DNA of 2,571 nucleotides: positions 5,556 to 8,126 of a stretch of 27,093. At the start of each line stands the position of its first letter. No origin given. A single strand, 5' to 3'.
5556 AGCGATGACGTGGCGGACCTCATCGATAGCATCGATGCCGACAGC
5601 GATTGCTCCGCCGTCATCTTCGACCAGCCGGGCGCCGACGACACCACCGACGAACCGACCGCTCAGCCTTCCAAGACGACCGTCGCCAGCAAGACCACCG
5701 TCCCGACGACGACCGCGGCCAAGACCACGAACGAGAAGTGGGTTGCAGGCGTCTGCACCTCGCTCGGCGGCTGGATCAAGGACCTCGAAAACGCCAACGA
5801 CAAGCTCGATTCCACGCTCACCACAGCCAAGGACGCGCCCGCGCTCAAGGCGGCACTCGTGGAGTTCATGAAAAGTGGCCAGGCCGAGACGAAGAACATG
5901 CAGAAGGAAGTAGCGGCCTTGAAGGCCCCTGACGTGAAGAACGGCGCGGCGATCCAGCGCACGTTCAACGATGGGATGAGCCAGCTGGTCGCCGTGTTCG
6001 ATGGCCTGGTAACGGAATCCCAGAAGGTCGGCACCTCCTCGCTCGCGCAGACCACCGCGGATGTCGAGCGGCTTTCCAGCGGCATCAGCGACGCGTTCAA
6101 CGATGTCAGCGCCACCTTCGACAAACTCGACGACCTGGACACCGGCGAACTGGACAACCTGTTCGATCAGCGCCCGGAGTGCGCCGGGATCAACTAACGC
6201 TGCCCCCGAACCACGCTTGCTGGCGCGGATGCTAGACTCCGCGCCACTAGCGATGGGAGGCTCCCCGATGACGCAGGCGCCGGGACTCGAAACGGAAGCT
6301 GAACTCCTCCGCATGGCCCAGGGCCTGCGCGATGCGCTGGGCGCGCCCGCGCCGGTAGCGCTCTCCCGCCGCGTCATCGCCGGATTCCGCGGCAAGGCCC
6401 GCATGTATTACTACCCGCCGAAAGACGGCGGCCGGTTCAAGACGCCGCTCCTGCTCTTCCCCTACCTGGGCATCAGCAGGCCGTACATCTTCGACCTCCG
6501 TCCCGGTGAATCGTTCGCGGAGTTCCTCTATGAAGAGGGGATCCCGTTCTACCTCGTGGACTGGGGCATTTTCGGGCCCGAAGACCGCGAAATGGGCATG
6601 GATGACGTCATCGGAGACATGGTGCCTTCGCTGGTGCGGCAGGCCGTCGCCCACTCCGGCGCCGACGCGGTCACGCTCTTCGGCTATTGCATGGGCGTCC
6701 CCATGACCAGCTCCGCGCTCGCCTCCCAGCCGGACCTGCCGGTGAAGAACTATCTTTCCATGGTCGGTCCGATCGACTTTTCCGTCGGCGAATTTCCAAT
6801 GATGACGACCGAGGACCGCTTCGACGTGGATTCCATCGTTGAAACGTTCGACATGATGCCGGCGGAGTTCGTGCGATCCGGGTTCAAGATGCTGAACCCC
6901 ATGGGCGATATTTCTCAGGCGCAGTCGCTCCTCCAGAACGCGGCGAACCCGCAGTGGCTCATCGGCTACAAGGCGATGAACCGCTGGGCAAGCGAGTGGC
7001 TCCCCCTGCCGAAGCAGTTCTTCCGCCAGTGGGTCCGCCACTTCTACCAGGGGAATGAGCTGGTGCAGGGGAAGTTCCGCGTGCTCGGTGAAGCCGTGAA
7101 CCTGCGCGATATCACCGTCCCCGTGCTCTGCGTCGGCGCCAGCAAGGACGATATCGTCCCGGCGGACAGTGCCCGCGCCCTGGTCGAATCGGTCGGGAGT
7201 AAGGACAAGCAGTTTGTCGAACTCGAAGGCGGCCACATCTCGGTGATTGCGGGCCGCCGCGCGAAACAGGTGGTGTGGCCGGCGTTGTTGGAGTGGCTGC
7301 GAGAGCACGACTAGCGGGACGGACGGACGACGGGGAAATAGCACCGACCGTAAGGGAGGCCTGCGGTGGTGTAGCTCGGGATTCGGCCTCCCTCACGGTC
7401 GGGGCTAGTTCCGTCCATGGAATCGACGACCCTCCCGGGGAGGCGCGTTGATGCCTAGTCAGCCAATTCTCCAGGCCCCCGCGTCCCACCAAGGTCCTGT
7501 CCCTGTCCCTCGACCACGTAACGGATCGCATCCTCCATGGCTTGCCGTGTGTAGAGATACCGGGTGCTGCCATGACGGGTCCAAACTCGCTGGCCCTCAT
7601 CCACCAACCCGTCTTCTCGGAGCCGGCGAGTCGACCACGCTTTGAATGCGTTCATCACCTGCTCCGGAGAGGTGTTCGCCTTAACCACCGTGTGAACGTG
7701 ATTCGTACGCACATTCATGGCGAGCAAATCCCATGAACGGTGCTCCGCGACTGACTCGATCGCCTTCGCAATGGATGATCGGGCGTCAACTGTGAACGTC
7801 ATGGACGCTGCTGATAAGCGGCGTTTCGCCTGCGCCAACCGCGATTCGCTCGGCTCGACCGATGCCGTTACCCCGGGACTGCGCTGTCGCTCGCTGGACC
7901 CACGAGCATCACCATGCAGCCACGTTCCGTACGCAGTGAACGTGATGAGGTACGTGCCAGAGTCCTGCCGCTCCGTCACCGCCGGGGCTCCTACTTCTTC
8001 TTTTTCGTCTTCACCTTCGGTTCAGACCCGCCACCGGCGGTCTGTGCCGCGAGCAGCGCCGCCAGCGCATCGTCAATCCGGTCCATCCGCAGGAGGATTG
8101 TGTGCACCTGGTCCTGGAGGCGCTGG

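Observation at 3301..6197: Tandem array of four paralogous hyper-acidic lipoproteins with a WxxxxC...C helical domain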

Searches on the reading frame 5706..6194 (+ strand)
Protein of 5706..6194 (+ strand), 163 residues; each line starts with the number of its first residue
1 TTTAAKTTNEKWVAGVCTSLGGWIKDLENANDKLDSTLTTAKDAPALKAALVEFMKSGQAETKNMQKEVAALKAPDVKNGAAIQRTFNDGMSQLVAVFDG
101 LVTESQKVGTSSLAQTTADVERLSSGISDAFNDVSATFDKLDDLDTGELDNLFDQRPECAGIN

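Call 37: find_homologous_proteins(query=A4, max_evalue=0.00001)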
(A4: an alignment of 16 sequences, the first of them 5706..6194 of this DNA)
Query A4 (16 sequences) (163 aa, profile of the alignment): 28 proteins with E <= 0.00001 among 8000 candidates.
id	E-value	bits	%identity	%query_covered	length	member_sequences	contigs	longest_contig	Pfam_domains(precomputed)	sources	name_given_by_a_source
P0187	1.4e-65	239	99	100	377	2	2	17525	-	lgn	-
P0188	3.7e-65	237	73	99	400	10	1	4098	-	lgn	-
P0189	7.5e-64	233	77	99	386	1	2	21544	-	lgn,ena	-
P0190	1.2e-63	232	78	99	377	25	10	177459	-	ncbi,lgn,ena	ncbi:MAG: hypothetical protein U0837_06260 [Dehalococcoidia bacterium]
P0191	6.4e-63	230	77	100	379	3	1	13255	-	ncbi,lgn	-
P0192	3.7e-61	224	73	99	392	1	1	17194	-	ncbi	ncbi:MAG: hypothetical protein ABI577_06075 [bacterium]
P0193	1.4e-59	219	67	100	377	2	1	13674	-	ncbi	-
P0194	3.8e-59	218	78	99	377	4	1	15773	-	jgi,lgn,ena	jgi:hypothetical protein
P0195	8.7e-59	217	49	100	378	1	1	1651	-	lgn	-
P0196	7.4e-58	214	53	99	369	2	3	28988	-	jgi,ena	-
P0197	9.1e-58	213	70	98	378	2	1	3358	-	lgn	-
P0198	4.4e-57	211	68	95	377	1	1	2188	-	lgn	-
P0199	2.2e-56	209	53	99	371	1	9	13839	-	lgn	-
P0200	7.4e-56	207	57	99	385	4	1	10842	-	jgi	jgi:hypothetical protein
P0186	3.7e-51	192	18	94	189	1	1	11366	-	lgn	-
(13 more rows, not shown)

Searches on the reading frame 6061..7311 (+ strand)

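Call 13: search_protein_families(library=pfam, proteins=[window:6061-7311:+], max_evalue=0.001)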
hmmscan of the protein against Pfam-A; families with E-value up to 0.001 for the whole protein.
window:6061-7311:+ (417 aa): 3 families
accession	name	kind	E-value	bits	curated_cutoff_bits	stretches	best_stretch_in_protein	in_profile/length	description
PF06850.17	PHB_depo_C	-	4.9e-09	36.4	27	1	314-416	95-202/203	PHB de-polymerase C-terminus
PF00561.26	Abhydrolase_1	-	6.5e-09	36.2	25.8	1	152-396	19-242/245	alpha/beta hydrolase fold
PF12146.15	Hydrolase_4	-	1.9e-07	31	27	1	347-391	186-230/239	Serine aminopeptidase, S33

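Call 42: search_protein_families(library=ncbifam, proteins=[window:6271-7311:+], max_evalue=0.00001)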
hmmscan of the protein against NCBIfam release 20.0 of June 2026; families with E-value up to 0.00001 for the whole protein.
window:6271-7311:+ (347 aa): 5 families
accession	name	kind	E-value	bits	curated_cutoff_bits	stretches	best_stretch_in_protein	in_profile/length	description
TIGR01836.1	PHA_synth_III_C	subfamily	3.9e-70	236.6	365.3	1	40-346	45-350/350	class III poly(R)-hydroxyalkanoic acid synthase subunit PhaC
TIGR01838.1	PHA_synth_I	subfamily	4e-30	104.8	622.65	1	47-328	178-460/532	class I poly(R)-hydroxyalkanoic acid synthase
NF005898.0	PRK07868.1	equivalog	2.2e-19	68.8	925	1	43-344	51-359/994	acyl-CoA synthetase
TIGR01839.1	PHA_synth_II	subfamily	9.2e-11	40.5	855.4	1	48-152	206-307/560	class II poly(R)-hydroxyalkanoic acid synthase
TIGR01849.1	PHB_depoly_PhaZ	subfamily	4e-08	32.4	300.75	1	244-345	299-405/406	polyhydroxyalkanoate depolymerase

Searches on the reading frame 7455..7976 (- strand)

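Call 13: search_protein_families(library=pfam, proteins=[window:7455-7976:-], max_evalue=0.001)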
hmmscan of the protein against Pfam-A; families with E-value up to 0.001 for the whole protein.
window:7455-7976:- (173 aa): 1 family
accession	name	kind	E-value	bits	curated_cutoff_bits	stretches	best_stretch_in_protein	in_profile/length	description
PF01797.21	Y1_Tnp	-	1.5e-09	38.4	23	1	61-133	20-98/121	Transposase IS200 like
